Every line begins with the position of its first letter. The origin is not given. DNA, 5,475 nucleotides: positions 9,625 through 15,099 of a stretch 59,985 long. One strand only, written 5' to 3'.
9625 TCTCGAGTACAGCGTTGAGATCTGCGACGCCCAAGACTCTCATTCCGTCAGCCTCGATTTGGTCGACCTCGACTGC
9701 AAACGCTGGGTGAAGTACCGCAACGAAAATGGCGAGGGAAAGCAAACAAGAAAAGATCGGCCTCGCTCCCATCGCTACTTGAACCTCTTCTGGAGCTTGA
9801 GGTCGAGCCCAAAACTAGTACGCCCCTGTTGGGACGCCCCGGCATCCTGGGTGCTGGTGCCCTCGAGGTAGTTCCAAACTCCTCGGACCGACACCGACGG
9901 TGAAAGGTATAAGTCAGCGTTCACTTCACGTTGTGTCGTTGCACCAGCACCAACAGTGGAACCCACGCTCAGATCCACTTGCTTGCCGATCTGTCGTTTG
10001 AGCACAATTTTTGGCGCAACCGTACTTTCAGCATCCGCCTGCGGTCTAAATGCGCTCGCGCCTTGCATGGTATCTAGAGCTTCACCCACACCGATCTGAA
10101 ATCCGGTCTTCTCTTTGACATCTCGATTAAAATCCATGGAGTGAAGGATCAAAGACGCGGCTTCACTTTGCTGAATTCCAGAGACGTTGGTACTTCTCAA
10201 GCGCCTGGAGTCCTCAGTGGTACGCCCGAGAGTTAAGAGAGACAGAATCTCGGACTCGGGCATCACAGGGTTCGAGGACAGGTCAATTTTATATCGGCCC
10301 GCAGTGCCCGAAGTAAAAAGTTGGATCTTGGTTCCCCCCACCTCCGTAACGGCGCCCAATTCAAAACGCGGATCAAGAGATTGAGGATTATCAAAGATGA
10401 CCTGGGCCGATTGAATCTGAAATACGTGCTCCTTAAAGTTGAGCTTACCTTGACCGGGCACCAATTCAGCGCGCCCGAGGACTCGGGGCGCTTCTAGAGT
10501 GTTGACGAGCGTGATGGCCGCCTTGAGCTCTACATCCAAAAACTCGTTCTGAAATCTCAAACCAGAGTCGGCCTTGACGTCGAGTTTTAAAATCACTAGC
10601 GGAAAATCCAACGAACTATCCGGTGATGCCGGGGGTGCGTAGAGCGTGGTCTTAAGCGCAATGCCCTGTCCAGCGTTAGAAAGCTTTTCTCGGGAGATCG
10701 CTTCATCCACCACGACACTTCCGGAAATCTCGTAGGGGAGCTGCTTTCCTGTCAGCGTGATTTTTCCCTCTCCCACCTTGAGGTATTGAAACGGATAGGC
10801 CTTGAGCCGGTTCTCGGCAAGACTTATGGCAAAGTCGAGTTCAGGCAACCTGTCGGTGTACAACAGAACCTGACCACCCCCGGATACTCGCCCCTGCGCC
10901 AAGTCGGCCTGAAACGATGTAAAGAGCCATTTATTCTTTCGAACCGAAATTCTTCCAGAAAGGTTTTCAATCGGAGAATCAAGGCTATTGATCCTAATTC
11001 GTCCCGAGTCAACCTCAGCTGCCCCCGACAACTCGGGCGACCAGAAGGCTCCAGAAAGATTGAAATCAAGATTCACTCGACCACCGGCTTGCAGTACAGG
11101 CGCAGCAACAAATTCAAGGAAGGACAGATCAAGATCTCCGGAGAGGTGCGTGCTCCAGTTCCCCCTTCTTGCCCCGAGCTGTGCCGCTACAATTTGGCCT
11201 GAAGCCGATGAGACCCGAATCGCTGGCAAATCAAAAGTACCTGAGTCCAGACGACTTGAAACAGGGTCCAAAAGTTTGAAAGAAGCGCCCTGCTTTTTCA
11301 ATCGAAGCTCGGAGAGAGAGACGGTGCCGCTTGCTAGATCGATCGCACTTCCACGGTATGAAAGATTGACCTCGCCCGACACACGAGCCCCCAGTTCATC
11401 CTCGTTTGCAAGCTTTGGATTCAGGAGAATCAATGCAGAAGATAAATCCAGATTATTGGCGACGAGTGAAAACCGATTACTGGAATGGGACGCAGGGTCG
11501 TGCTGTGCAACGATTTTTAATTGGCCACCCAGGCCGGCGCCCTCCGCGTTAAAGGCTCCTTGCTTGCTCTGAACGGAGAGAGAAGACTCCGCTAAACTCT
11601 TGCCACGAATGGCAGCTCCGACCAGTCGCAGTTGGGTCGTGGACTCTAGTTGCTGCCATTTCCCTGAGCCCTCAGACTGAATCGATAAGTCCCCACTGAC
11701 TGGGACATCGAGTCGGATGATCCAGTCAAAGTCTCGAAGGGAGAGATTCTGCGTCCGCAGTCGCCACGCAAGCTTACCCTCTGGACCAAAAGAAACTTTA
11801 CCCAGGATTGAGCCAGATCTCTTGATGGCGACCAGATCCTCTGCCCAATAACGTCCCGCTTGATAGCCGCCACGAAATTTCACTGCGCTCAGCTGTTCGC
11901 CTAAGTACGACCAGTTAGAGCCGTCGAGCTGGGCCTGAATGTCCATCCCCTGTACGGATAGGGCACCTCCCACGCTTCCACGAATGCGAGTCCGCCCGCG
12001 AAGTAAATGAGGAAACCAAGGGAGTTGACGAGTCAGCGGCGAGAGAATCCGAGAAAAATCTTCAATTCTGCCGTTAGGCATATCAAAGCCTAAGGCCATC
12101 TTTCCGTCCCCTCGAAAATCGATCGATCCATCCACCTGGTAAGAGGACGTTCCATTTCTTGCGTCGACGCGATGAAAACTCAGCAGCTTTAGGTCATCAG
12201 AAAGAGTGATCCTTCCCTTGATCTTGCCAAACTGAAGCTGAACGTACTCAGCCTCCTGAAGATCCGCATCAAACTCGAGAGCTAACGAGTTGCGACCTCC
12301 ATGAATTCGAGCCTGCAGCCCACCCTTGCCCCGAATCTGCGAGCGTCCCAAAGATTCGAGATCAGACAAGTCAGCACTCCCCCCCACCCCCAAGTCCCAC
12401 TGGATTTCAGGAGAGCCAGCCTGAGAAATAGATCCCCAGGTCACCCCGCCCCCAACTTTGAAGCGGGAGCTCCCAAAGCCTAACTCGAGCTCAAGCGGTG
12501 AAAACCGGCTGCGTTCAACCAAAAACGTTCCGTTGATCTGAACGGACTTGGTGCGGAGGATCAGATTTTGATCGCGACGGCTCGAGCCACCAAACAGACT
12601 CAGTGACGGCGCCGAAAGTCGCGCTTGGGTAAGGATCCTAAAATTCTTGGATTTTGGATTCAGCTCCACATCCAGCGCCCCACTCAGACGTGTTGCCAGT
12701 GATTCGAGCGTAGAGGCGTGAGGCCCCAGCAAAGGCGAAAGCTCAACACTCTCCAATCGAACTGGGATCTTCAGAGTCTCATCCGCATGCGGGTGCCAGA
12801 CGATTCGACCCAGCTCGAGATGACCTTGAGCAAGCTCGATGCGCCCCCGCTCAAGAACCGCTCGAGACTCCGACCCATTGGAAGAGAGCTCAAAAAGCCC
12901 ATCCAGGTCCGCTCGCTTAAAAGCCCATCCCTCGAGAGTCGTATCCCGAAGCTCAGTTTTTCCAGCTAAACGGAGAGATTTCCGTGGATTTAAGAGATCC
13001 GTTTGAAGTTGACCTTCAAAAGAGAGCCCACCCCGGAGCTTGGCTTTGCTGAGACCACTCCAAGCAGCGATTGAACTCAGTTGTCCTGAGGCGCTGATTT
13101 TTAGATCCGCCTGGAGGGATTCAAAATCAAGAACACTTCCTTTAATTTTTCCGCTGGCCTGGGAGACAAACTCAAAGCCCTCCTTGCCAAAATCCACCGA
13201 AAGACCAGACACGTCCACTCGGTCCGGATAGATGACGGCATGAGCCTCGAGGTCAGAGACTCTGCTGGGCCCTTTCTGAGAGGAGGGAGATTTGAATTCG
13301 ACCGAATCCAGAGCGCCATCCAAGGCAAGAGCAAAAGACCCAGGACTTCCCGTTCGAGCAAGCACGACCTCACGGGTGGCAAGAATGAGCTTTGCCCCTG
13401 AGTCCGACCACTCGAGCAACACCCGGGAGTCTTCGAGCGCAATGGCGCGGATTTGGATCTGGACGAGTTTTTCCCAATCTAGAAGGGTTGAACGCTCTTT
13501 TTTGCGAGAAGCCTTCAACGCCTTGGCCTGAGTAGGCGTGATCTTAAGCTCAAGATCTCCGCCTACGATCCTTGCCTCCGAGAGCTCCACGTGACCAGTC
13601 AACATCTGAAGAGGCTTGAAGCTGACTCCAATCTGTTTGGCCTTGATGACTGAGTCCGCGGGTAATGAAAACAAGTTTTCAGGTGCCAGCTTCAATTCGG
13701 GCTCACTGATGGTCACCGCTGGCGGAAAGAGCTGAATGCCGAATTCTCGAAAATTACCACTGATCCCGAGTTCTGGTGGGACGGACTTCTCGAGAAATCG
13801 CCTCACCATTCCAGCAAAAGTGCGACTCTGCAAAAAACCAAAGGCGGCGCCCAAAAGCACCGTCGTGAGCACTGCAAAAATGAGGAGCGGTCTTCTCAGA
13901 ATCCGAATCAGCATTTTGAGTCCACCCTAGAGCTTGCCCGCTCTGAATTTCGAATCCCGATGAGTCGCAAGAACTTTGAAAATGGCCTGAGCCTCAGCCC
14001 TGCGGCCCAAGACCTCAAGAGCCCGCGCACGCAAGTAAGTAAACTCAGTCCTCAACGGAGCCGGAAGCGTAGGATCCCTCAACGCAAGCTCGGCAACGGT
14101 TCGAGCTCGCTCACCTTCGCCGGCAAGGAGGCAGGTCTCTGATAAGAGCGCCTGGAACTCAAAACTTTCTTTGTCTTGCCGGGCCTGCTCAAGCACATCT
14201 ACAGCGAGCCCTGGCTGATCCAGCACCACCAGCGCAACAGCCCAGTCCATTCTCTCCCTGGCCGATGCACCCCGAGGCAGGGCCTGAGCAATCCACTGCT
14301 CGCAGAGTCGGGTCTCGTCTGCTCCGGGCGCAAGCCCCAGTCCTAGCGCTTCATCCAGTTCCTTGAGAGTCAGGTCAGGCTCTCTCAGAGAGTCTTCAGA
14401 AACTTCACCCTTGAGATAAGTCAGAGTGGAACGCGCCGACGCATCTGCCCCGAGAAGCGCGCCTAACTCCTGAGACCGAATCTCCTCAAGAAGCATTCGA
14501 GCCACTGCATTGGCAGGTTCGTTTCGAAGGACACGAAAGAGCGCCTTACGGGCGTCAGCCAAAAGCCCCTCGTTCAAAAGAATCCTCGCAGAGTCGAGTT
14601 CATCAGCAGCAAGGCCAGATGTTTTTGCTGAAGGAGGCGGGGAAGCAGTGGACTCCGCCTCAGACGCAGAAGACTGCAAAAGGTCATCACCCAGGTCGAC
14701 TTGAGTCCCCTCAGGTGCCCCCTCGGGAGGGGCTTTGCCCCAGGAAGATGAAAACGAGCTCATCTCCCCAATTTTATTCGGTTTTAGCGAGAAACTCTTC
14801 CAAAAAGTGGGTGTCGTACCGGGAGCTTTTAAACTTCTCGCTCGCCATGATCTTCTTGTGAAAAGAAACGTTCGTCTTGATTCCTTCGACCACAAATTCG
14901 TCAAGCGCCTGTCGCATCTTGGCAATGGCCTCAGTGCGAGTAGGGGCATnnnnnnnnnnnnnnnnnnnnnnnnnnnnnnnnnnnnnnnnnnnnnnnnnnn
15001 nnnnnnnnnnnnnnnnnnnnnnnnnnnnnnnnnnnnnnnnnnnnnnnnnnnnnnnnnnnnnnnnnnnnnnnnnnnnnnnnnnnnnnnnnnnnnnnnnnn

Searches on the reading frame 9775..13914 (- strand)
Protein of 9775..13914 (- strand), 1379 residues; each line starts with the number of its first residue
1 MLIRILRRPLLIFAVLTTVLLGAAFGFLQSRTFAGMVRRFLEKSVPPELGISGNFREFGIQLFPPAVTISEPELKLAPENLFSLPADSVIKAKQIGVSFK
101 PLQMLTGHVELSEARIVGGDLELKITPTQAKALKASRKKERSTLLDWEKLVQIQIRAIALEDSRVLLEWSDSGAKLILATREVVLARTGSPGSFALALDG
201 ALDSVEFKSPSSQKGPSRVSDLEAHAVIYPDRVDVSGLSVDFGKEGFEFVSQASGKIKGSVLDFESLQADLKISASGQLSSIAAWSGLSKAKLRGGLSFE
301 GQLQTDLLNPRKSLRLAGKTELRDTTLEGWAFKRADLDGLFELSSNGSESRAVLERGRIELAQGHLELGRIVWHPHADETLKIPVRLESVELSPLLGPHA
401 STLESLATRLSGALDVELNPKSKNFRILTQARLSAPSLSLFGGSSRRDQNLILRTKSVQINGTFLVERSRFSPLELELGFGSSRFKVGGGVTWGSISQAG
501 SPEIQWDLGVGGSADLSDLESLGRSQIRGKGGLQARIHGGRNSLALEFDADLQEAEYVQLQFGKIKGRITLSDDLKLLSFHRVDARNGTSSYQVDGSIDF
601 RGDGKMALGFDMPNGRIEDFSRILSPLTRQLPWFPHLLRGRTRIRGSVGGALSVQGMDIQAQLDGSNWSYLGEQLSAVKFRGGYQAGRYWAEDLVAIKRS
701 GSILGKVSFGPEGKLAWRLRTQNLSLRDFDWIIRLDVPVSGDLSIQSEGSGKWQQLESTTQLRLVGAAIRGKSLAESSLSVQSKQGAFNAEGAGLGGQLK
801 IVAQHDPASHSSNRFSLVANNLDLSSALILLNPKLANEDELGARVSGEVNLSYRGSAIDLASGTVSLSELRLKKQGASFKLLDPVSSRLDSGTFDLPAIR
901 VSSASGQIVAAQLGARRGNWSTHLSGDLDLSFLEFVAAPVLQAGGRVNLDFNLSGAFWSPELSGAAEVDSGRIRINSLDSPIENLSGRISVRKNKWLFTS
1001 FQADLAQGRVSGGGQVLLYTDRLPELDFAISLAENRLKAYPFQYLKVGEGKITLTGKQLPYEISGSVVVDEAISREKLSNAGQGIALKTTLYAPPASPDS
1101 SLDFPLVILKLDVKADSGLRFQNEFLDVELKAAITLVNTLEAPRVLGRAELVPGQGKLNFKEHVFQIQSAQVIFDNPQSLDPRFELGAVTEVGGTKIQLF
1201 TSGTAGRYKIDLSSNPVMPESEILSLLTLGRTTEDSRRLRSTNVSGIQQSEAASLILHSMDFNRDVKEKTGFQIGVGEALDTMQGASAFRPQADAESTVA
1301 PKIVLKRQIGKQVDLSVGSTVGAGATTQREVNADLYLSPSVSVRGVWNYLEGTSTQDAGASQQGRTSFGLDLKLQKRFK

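Call 79: search_protein_families(library=pfam, proteins=[window:9775-13914:-], max_evalue=0.0001)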
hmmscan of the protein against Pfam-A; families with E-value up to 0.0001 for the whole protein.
window:9775-13914:- (1379 aa): 1 family
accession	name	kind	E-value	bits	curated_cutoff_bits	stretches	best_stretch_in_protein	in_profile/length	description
PF04357.19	TamB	-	1.2e-26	94.3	22.4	1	1002-1378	4-381/381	TamB, inner membrane protein subunit of TAM complex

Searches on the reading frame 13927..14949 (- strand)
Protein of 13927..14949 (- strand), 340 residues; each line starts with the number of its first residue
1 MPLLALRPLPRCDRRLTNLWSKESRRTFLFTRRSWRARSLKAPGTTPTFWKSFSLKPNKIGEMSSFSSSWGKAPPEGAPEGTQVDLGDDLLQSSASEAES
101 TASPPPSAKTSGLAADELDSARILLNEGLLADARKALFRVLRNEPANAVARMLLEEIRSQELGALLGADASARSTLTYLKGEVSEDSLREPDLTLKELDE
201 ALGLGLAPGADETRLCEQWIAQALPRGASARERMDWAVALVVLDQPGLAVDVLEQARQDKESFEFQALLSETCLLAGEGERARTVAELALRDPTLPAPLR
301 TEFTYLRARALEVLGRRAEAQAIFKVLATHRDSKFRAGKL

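Call 41: search_protein_families(library=pfam, proteins=[window:13927-14949:-], max_evalue=0.001)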
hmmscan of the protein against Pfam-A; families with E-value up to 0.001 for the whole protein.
window:13927-14949:- (340 aa): 2 families
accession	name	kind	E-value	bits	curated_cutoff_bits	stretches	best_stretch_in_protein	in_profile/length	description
PF13428.12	TPR_14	-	3.5e-06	27.6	23.5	0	120-154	7-41/44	Tetratricopeptide repeat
PF14559.12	TPR_19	-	3.7e-06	27.6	25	0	245-290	6-52/68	Tetratricopeptide repeat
